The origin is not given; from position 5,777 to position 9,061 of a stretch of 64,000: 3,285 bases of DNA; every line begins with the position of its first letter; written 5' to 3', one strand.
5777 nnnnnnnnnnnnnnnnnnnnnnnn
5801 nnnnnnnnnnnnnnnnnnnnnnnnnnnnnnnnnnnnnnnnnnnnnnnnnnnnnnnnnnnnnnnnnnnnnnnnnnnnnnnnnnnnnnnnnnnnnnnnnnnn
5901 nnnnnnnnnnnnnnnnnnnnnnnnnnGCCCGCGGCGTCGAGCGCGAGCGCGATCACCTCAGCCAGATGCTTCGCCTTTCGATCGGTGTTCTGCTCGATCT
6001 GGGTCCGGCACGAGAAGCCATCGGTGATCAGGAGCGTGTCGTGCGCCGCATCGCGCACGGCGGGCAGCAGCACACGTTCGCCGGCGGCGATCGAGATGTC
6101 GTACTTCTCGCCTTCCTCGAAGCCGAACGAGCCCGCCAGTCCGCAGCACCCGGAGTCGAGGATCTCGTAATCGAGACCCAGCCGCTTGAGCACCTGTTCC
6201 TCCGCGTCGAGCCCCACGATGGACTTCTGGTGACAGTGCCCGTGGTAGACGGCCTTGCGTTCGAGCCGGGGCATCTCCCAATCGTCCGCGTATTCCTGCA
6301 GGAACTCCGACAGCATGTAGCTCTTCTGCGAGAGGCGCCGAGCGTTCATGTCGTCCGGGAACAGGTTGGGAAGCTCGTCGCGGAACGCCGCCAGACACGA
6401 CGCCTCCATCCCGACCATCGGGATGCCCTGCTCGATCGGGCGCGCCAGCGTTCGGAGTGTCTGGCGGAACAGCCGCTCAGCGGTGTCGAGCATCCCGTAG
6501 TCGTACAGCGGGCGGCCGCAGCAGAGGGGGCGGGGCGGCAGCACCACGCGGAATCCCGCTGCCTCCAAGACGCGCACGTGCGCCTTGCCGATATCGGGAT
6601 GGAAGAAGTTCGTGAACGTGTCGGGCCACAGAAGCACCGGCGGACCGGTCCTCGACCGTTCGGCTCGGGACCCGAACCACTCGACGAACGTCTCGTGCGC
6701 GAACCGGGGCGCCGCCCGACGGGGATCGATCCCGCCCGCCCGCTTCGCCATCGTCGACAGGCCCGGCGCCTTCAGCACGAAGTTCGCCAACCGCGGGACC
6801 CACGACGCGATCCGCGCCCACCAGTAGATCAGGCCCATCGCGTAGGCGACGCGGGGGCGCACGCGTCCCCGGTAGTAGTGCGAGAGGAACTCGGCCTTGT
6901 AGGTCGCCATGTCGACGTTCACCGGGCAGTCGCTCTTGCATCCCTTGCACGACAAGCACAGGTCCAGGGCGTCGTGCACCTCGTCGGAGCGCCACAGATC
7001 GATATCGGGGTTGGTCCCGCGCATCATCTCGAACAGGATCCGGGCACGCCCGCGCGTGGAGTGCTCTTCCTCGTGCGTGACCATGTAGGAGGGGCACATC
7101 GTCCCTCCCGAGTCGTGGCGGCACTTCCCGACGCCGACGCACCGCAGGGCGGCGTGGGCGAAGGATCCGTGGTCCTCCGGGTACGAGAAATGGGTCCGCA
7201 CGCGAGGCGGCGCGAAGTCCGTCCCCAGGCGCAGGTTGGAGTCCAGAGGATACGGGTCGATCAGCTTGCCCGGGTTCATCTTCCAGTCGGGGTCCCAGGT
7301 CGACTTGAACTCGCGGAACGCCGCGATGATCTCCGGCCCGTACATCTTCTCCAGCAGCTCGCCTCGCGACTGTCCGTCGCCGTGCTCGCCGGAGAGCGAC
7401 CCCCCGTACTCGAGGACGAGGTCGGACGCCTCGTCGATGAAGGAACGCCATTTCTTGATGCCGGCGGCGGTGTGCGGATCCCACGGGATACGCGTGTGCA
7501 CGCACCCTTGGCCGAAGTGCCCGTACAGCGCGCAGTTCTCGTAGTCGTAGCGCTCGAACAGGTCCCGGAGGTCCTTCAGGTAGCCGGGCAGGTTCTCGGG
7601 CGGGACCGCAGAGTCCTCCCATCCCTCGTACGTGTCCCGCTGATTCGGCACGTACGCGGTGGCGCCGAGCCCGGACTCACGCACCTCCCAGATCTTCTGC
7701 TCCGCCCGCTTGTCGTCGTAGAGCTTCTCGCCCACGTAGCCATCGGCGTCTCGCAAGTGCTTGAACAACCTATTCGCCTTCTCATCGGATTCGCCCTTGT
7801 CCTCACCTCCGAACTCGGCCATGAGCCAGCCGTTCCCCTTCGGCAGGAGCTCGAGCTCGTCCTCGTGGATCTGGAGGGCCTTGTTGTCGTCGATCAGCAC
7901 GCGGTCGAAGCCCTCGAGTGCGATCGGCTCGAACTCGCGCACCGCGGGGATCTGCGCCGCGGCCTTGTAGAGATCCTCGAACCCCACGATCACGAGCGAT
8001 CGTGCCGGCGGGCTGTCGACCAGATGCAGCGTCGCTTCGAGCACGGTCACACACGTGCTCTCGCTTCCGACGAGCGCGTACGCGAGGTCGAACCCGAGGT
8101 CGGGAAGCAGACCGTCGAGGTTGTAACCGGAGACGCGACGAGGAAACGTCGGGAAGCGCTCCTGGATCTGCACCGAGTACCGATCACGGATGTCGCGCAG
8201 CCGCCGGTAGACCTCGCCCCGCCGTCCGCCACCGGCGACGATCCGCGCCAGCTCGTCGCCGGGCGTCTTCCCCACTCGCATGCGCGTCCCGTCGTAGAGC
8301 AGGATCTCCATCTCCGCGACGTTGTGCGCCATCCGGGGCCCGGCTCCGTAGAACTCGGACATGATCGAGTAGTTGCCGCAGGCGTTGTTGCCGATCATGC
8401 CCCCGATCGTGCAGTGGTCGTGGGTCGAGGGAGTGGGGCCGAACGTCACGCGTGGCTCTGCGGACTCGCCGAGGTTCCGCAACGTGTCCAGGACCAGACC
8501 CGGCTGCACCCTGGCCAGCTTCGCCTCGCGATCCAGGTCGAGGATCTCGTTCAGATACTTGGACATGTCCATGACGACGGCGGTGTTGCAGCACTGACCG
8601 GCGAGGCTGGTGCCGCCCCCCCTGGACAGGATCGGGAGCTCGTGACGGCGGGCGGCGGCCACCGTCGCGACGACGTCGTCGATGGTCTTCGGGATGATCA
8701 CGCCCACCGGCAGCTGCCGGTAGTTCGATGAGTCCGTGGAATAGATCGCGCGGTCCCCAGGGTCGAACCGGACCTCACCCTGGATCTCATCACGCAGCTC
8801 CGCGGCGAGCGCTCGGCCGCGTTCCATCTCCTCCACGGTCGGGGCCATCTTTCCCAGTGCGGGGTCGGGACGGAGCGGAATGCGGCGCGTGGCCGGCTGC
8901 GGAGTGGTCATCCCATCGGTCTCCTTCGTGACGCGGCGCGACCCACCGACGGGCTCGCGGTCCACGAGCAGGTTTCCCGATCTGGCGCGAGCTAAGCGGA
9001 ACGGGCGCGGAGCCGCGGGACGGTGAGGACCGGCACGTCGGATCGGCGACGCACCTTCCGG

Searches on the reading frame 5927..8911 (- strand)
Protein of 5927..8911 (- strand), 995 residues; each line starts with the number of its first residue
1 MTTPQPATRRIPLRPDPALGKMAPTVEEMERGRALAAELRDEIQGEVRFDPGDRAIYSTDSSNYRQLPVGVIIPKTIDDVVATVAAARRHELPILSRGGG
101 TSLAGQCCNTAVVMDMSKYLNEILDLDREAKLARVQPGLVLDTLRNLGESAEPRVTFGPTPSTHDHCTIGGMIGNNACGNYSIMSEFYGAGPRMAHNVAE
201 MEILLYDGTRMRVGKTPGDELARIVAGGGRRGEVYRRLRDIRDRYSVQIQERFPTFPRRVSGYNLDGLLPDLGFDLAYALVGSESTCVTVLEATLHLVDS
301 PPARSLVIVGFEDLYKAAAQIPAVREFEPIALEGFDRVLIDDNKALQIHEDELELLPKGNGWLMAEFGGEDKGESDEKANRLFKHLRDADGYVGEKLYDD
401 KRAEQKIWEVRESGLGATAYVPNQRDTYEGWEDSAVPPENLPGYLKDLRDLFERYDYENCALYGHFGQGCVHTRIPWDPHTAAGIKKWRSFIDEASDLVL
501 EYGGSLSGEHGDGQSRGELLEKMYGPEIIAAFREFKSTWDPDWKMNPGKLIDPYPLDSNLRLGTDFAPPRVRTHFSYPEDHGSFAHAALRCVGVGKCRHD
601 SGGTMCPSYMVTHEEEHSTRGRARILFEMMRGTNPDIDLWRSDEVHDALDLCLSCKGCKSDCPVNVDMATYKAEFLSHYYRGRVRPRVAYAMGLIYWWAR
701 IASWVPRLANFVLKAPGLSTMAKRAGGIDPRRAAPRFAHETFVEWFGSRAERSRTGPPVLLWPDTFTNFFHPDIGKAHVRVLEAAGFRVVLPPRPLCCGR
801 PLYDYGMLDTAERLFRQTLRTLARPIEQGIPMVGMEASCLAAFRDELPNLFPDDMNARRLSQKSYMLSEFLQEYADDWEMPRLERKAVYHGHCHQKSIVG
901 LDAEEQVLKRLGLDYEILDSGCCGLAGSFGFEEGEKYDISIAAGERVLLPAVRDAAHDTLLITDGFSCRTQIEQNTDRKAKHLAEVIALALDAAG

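Call 33: find_related_loci(query=window:5927-8911:-, collection=metagenome_contigs, flank=10000)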
Query seq(995 aa) (995 aa) in metagenome_contigs; peptide patterns used: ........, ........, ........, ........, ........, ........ (x = any residue, [..] = any of these).
600 stretches matched a pattern (row limit reached: there are more); 593 encode a relative of the query (tblastn E <= 1e-3); the best 80 are kept; 80 distinct loci.
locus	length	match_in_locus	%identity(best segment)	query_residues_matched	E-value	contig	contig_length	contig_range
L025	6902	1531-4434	69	9-990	0e+0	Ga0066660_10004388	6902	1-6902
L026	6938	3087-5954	71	33-991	0e+0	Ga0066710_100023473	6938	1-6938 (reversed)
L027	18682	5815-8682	61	33-995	0e+0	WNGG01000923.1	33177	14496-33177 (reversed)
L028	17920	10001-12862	61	32-995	0e+0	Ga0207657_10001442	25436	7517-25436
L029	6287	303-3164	60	32-995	0e+0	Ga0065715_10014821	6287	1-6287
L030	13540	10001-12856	61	34-995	0e+0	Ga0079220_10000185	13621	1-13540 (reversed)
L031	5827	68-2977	61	26-991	0e+0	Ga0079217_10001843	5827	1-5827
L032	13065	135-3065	59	10-990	0e+0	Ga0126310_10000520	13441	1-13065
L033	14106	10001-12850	59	25-991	0e+0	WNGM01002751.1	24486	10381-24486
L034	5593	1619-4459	58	34-991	0e+0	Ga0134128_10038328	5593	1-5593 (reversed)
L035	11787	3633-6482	59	33-991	0e+0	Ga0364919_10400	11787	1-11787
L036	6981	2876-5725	59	25-991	0e+0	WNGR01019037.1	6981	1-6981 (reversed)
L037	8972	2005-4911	58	12-991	0e+0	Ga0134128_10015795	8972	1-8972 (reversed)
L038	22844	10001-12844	60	33-991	0e+0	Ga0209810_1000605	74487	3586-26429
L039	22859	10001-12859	59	34-991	0e+0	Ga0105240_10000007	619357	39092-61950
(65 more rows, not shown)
